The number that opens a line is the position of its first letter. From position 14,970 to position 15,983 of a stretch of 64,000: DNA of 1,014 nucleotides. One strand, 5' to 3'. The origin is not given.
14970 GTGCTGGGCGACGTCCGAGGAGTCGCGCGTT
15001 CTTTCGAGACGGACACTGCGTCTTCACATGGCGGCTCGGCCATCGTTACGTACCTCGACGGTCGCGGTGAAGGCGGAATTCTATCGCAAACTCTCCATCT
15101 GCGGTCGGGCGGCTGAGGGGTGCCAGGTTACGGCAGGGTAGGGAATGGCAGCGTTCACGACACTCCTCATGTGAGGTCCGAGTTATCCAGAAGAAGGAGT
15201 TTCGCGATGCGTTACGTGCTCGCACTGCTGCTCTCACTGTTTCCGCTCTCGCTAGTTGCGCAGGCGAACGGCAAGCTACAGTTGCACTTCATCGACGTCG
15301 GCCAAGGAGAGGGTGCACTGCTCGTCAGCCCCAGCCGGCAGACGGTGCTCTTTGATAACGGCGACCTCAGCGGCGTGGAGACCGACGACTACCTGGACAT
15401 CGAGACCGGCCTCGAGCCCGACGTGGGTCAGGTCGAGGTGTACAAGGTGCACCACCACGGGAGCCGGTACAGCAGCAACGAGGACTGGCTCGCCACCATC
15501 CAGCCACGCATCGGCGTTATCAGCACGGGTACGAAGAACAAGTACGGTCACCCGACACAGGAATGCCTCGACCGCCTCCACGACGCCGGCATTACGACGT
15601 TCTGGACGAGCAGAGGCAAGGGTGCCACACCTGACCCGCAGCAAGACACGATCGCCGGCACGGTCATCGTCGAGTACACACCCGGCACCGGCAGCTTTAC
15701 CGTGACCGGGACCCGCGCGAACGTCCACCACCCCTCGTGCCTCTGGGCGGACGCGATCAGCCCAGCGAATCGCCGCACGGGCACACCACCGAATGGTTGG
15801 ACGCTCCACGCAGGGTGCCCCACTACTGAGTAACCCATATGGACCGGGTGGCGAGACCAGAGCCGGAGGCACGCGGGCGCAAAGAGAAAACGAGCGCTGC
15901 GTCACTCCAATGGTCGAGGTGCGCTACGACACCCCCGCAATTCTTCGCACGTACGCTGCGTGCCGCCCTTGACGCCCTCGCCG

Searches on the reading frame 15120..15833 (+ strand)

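Call 82: search_protein_families(library=padloc, proteins=[window:15120-15833:+], max_evalue=0.0001)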
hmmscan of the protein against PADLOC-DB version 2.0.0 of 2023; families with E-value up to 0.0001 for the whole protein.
window:15120-15833:+ (237 aa): 2 families
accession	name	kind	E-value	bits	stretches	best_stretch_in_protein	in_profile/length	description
PDLC03854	LmuA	-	4e-07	27.5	1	104-155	255-305/345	-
PDLC02158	Avs1a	-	3.9e-05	21.1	1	105-155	296-345/392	-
